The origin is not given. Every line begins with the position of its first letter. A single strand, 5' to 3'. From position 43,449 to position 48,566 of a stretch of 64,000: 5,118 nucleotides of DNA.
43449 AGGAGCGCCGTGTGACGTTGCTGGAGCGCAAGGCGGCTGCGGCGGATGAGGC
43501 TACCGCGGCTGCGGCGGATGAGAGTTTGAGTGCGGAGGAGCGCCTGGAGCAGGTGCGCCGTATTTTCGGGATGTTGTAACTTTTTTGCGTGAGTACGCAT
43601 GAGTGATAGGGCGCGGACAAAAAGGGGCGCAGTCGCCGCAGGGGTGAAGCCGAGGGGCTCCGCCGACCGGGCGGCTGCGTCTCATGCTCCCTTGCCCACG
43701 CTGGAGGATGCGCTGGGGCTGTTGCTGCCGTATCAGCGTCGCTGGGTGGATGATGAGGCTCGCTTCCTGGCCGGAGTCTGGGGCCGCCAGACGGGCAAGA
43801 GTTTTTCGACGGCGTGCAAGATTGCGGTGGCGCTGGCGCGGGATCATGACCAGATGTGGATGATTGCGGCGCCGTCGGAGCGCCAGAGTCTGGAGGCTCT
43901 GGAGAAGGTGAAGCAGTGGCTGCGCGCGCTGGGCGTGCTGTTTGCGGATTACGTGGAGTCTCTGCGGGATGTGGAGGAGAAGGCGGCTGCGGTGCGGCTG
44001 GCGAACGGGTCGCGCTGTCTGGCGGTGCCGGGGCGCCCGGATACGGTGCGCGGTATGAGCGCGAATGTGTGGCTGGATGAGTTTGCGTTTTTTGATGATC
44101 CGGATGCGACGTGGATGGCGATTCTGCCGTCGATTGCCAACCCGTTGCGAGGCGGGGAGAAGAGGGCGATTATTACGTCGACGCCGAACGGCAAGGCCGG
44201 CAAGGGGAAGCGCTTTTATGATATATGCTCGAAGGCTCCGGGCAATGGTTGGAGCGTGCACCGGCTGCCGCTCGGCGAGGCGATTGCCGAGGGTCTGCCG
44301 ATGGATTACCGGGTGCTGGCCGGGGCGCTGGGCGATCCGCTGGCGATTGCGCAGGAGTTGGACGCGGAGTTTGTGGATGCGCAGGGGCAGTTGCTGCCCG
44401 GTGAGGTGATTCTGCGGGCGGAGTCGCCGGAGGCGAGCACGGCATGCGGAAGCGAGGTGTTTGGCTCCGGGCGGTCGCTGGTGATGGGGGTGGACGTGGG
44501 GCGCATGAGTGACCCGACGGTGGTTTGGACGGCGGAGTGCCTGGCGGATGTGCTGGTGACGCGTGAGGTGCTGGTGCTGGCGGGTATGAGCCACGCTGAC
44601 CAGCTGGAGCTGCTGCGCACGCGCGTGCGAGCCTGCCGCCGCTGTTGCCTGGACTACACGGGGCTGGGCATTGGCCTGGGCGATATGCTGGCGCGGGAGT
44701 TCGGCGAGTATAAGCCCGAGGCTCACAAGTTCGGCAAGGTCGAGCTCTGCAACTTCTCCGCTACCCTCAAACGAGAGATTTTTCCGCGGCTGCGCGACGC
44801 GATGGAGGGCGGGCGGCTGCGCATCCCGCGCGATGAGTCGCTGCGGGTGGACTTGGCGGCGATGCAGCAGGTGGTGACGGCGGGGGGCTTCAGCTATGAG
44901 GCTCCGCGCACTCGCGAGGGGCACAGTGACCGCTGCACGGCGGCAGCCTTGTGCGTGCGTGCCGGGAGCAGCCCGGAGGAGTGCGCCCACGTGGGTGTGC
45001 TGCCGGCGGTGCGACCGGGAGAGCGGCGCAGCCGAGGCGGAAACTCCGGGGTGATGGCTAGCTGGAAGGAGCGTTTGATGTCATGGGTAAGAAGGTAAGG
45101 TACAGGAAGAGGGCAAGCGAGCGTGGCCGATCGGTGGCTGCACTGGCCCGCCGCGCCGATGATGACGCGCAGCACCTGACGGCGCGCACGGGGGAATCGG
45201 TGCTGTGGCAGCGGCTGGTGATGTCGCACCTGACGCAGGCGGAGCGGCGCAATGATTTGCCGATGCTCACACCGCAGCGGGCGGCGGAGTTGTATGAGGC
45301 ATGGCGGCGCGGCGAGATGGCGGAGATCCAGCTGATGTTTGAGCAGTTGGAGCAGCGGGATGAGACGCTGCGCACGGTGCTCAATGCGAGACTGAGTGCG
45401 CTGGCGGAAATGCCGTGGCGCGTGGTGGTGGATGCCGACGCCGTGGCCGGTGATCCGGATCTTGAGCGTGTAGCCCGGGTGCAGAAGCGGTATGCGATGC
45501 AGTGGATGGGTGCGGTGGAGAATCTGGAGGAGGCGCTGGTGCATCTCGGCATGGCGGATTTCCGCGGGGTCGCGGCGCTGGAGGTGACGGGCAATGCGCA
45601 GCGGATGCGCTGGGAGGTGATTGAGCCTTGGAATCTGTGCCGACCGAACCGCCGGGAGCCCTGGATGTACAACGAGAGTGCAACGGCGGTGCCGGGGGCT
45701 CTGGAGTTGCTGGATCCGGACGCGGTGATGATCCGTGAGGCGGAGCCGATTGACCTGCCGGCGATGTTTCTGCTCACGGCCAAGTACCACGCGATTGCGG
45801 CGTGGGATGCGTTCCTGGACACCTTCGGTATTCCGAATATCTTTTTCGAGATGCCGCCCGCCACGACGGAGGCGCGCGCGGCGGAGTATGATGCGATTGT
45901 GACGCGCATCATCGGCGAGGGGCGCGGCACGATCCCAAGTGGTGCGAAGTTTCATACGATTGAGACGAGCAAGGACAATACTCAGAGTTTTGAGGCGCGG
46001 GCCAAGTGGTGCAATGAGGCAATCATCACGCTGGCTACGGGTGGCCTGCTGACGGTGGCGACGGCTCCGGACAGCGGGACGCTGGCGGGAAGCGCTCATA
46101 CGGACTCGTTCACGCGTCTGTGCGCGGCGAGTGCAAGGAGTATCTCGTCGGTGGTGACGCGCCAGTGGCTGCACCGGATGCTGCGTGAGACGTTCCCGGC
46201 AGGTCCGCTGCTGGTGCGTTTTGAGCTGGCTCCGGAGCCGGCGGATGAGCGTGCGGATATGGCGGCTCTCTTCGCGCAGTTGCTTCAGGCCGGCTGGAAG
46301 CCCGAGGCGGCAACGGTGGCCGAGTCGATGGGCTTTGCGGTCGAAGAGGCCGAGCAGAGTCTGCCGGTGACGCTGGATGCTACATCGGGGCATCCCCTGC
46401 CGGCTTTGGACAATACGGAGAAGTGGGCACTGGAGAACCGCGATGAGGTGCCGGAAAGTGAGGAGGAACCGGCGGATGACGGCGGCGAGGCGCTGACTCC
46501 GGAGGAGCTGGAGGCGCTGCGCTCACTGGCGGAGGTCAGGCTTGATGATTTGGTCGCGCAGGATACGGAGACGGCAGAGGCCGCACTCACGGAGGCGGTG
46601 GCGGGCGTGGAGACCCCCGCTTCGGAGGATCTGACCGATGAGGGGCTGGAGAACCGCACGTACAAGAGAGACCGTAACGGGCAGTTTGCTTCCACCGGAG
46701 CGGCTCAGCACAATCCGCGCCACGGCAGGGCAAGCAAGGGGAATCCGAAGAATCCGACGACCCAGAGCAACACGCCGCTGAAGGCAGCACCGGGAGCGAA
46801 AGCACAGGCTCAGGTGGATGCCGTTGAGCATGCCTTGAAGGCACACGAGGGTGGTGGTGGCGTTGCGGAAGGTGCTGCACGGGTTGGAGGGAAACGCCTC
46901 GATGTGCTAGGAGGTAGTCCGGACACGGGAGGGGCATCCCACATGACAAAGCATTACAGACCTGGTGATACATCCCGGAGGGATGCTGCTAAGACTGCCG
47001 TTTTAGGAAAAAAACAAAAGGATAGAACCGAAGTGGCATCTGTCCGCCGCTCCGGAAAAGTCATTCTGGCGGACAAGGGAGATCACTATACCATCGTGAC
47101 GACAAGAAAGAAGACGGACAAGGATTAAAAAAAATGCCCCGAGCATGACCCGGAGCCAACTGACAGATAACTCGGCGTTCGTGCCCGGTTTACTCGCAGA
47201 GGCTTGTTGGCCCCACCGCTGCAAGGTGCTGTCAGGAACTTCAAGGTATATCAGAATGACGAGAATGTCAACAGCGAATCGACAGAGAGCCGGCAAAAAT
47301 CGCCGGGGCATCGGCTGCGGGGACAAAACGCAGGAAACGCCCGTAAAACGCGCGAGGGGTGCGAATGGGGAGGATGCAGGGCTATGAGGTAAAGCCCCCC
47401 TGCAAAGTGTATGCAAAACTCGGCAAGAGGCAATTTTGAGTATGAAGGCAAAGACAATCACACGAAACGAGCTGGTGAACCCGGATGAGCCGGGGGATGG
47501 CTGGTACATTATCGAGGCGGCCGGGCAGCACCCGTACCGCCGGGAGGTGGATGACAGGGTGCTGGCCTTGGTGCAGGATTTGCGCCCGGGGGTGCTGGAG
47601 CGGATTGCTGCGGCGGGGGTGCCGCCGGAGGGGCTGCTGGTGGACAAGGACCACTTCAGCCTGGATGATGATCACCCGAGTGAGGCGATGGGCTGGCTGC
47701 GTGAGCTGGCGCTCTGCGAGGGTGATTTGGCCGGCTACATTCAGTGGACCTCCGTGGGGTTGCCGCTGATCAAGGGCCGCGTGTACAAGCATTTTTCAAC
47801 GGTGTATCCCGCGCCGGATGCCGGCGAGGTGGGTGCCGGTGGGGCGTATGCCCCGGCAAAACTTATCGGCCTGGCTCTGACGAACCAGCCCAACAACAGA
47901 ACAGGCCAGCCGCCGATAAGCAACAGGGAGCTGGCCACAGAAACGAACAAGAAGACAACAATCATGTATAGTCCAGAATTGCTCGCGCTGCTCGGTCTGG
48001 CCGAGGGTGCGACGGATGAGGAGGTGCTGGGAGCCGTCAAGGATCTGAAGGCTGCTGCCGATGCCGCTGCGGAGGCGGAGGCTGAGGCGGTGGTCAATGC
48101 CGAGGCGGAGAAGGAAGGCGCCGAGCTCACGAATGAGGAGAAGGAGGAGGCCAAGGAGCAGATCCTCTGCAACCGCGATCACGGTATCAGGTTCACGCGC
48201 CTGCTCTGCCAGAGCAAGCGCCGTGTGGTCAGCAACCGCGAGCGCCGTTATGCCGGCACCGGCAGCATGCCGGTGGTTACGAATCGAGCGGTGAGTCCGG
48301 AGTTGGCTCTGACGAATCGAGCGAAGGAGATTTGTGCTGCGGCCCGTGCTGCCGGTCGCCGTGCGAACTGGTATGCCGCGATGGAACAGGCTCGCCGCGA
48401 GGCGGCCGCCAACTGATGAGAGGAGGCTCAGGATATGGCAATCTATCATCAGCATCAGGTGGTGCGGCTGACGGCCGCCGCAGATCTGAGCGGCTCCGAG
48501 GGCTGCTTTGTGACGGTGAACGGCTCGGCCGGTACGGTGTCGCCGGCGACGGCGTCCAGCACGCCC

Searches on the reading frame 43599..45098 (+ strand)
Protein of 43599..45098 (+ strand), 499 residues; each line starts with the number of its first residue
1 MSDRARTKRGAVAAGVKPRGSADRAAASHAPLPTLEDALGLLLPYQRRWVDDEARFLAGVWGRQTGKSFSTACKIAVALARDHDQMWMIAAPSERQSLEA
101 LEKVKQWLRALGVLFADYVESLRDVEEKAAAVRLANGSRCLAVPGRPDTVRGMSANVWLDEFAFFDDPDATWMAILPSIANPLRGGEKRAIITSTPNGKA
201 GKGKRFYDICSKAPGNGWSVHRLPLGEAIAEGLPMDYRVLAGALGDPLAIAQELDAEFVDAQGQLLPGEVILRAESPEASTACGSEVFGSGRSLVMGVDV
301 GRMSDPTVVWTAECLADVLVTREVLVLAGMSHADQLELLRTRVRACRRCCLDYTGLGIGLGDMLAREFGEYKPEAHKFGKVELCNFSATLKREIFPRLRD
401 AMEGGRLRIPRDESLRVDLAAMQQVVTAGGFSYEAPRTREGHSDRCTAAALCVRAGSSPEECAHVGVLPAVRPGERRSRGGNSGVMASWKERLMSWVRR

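Call 11: search_protein_families(library=pfam, proteins=[window:43599-45098:+], max_evalue=0.001)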
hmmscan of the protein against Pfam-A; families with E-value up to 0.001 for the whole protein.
window:43599-45098:+ (499 aa): 2 families
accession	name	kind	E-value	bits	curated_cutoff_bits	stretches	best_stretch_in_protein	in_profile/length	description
PF17289.8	Terminase_6C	-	1.6e-06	28.6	22.6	1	296-448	1-147/155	Terminase RNaseH-like domain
PF03237.21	Terminase_6N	-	5.1e-06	26.7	22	1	62-214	5-150/215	Terminase large subunit, T4likevirus-type, N-terminal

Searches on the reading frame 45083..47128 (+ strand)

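Call 11: search_protein_families(library=pfam, proteins=[window:45083-47128:+], max_evalue=0.001)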
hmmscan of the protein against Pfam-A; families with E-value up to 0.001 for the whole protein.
window:45083-47128:+ (681 aa): 1 family
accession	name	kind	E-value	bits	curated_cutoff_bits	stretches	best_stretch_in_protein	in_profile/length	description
PF06074.18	Portal_Mu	-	3.2e-36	125.8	23.9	1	85-417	3-335/336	Portal protein of Mu bacteriophage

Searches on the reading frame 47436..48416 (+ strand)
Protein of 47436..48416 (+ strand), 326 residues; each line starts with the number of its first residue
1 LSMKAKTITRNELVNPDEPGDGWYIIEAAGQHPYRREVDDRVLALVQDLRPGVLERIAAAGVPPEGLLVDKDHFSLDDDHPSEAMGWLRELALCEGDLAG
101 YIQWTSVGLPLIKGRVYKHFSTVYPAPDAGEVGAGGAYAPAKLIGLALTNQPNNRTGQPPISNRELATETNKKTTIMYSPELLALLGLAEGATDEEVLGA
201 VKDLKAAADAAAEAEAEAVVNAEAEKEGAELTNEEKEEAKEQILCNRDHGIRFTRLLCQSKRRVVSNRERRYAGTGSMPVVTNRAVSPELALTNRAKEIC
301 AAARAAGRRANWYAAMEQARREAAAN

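Call 72: search_protein_families(library=phrogs, proteins=[window:47436-48416:+], max_evalue=0.01)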
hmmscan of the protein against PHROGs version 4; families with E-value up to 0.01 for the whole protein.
window:47436-48416:+ (326 aa): 4 families
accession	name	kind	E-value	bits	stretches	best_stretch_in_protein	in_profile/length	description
phrog_328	-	head and packaging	8.4e-21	75.9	1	66-233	65-242/339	head maturation protease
phrog_11321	-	unknown function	0.00073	20.1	1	161-264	158-248/327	-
phrog_13230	-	unknown function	0.0015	19.4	1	73-121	65-113/138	-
phrog_3894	-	head and packaging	0.0021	18.4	1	173-239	269-337/458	head maturation protease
